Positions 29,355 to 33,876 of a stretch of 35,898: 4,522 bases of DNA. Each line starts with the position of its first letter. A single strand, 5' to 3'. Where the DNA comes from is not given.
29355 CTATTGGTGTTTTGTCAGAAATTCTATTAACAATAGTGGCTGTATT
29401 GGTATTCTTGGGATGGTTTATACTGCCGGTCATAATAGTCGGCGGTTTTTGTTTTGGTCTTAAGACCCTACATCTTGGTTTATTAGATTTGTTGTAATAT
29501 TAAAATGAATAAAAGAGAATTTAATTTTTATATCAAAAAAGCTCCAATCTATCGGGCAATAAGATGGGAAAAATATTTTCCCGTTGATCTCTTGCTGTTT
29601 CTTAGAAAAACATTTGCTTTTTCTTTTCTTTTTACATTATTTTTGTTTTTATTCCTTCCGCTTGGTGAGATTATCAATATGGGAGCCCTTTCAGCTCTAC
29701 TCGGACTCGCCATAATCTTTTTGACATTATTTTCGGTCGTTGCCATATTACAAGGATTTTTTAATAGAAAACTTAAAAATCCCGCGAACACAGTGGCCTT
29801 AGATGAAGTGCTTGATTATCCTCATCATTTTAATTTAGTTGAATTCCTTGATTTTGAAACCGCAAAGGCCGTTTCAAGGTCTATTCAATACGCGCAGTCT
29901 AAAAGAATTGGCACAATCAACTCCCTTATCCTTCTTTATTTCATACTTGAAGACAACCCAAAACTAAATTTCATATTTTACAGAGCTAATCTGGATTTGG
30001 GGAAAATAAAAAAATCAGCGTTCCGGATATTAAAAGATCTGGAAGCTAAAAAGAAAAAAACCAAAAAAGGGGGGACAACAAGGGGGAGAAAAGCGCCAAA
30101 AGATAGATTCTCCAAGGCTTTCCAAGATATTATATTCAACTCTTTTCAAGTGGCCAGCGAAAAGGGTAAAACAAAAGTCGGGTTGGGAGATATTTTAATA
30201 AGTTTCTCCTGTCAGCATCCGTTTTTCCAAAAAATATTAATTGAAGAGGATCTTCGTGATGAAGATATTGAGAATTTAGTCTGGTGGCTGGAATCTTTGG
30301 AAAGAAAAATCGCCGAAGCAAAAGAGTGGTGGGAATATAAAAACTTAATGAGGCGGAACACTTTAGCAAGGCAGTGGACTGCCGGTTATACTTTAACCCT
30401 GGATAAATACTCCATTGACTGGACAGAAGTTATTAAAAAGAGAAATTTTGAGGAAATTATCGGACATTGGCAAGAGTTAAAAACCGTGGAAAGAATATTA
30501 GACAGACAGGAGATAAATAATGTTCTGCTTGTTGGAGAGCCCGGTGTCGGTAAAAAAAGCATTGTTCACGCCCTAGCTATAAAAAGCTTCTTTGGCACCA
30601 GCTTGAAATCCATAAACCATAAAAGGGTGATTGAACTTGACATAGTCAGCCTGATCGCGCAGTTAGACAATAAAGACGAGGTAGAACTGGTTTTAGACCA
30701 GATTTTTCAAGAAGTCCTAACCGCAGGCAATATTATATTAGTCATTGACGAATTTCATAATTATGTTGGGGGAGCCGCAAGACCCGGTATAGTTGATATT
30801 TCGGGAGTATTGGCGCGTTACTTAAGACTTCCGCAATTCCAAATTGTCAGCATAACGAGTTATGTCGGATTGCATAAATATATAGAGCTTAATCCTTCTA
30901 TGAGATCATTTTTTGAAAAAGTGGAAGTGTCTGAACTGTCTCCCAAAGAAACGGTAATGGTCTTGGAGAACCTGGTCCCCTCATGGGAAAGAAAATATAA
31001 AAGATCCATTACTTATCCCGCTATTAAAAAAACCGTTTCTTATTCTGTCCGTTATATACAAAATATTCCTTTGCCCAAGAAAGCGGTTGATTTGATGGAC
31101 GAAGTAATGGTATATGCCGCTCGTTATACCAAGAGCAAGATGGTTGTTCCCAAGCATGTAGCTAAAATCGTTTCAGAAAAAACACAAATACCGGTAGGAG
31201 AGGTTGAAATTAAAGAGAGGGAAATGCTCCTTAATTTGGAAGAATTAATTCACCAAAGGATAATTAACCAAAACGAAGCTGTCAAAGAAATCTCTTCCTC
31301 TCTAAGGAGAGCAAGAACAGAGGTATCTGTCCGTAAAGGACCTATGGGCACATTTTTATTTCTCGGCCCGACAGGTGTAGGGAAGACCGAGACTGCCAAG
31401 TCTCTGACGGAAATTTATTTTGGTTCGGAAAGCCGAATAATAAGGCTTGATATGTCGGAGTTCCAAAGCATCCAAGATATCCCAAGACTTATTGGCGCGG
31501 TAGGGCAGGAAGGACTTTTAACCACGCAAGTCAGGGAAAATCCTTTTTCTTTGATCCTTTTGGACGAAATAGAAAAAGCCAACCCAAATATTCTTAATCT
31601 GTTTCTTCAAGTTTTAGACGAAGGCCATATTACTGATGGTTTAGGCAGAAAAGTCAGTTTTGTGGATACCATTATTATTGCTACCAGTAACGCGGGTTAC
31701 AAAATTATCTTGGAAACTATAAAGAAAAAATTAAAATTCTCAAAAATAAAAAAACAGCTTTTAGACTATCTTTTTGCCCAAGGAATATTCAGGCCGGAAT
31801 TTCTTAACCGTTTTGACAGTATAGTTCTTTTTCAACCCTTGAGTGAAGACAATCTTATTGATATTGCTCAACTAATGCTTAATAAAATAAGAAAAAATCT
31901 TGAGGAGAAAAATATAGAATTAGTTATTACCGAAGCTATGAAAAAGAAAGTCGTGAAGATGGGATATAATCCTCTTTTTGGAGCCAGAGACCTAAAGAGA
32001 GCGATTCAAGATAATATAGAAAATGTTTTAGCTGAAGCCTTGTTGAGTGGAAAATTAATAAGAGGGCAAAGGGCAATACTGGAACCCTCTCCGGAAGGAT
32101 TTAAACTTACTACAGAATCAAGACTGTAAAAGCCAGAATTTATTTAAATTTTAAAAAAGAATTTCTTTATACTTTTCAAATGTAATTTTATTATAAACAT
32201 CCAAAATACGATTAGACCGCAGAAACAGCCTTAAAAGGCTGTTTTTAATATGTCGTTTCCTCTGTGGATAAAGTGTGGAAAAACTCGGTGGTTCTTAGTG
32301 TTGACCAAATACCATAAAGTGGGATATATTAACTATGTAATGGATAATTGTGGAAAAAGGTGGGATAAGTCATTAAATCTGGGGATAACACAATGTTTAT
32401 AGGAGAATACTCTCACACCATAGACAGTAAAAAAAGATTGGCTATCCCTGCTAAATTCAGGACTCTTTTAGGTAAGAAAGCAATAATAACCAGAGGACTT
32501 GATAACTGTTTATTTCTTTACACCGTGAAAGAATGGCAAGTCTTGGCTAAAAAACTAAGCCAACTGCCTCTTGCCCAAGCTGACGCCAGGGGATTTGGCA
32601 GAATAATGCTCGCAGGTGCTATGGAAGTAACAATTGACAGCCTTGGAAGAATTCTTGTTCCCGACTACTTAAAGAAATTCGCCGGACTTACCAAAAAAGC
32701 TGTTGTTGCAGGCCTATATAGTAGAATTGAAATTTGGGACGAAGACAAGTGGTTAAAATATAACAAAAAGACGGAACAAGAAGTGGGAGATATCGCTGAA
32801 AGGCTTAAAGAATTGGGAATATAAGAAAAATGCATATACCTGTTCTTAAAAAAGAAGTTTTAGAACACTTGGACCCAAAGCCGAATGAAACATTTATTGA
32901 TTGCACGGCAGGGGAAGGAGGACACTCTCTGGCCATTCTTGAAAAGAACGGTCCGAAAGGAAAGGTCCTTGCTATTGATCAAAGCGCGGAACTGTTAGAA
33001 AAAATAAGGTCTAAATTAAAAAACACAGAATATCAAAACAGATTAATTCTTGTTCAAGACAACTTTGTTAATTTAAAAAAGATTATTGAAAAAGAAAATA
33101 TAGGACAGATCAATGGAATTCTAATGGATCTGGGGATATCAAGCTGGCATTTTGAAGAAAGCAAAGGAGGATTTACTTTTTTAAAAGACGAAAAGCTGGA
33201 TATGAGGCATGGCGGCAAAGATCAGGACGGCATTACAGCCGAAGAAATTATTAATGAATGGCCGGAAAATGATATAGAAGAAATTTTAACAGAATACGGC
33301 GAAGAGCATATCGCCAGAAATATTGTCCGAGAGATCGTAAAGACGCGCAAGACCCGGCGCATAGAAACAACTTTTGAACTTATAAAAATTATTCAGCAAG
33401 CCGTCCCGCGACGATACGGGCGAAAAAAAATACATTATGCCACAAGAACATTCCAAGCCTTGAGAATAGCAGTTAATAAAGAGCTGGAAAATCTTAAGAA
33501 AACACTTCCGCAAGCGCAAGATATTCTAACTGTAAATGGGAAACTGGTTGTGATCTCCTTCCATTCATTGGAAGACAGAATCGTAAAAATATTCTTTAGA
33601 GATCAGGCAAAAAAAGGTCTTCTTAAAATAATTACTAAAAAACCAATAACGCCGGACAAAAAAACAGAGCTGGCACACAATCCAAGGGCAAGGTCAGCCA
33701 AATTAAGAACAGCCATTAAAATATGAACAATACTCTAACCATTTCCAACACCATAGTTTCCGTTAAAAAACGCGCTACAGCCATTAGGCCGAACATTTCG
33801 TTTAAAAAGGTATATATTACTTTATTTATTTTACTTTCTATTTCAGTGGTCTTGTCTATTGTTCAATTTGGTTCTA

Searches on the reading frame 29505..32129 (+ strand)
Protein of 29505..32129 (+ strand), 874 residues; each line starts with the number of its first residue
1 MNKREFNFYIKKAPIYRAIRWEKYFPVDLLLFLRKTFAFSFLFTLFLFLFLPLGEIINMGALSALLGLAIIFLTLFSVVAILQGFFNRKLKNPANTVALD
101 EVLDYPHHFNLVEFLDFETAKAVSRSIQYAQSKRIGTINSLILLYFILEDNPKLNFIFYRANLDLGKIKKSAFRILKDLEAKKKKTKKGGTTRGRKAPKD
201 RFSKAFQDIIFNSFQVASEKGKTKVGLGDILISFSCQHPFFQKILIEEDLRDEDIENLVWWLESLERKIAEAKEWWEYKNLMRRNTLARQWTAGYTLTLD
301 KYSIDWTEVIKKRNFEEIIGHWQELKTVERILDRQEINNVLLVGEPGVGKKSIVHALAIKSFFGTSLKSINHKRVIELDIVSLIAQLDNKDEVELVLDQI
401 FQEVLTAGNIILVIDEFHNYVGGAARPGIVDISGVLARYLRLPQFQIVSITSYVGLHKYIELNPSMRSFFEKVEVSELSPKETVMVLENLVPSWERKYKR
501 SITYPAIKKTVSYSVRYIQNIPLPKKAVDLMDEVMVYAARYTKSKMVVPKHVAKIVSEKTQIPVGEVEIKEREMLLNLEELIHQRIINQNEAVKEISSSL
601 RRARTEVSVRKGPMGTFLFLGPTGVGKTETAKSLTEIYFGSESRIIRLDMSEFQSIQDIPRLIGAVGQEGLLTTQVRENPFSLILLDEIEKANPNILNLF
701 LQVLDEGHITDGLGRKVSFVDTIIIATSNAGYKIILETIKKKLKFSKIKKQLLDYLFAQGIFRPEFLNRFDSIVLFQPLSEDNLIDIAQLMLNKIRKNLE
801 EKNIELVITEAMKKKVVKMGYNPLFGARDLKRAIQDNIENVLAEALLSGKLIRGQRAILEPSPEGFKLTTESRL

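Call 10: search_protein_families(library=pfam, proteins=[window:29505-32129:+], max_evalue=0.001)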
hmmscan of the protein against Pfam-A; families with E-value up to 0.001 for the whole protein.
window:29505-32129:+ (874 aa): 19 families
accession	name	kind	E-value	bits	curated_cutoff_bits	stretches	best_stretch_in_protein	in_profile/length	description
PF07724.20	AAA_2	-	3.2e-43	148.1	27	1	613-773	2-166/166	AAA domain (Cdc48 subfamily)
PF10431.15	ClpB_D2-small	-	5.1e-22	78.2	21.9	1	779-856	1-78/81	C-terminal, D2-small domain, of ClpB protein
PF07728.20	AAA_5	-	1.2e-14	54.9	22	1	617-732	2-125/139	AAA domain (dynein-related subfamily)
PF00004.35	AAA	-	2.1e-14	54.5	21.2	2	618-732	2-111/131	ATPase family associated with various cellular activities (AAA)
PF17871.7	AAA_lid_9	-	3.8e-12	46.5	22.8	1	480-561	2-80/104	AAA lid domain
PF05673.19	DUF815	-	2.9e-08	33.6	23.8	1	326-390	42-105/249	Protein of unknown function (DUF815)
PF00158.32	Sigma54_activat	-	1.5e-06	28.5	20.2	0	615-732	23-145/168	Sigma-54 interaction domain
PF13173.12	AAA_14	-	2.4e-06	28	27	0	618-693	6-75/129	AAA domain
PF13401.12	AAA_22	-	2.8e-06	28.1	27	0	618-705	9-109/130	AAA domain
PF13191.12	AAA_16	-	4.5e-06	27.7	32.6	0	324-390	8-85/167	AAA ATPase domain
PF20720.3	nSTAND3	-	5.9e-06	26.5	27.2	0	326-362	8-42/155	Novel STAND NTPase 3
PF01695.23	IstB_IS21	-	1.6e-05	25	24.1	0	323-362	81-117/238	IstB-like ATP binding protein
PF05496.18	RuvB_N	-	3.6e-05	24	27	0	335-401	31-94/159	Holliday junction DNA helicase RuvB P-loop domain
PF05621.17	TniB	-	3.8e-05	23.6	22.4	0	322-359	20-57/189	Bacterial TniB protein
PF20030.5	bpMoxR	-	4.3e-05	23.1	27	0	618-729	35-145/205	MoxR domain in the MoxR-vWA-beta-propeller ternary systems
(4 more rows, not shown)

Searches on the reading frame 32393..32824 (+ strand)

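Call 10: search_protein_families(library=pfam, proteins=[window:32393-32824:+], max_evalue=0.001)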
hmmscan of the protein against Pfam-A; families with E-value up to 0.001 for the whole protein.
window:32393-32824:+ (143 aa): 1 family
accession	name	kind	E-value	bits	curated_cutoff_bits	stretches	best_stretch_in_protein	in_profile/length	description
PF02381.23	MraZ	-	3e-36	123.7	23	2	1-70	1-71/72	MraZ protein, putative antitoxin-like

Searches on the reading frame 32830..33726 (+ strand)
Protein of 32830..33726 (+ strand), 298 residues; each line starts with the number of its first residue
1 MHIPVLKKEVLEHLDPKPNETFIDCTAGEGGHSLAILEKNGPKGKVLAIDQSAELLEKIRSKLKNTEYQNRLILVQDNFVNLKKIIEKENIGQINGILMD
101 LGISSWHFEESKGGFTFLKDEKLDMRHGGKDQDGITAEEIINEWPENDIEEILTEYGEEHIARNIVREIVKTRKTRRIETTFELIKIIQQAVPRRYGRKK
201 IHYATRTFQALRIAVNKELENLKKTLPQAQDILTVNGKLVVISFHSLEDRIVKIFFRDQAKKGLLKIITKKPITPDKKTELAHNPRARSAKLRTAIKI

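Call 10: search_protein_families(library=pfam, proteins=[window:32830-33726:+], max_evalue=0.001)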
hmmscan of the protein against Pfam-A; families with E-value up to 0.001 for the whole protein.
window:32830-33726:+ (298 aa): 6 families
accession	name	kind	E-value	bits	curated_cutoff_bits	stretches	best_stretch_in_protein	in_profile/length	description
PF01795.25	Methyltransf_5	-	9.6e-99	331.2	27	1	2-297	4-308/309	MraW methylase family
PF13847.12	Methyltransf_31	-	1.8e-08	34.6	27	1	17-85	2-69/145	Methyltransferase domain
PF01189.24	Methyltr_RsmB-F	-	1.5e-06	28.5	27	1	13-100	3-86/199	16S rRNA methyltransferase RsmB/F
PF01209.24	Ubie_methyltran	-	1.2e-05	25.3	20.1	1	7-83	36-111/233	ubiE/COQ5 methyltransferase family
PF02390.23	Methyltransf_4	-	0.00014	21.8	24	1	20-94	3-76/173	Putative methyltransferase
PF13649.12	Methyltransf_25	-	0.00029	21.9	27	0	23-81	2-57/97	Methyltransferase domain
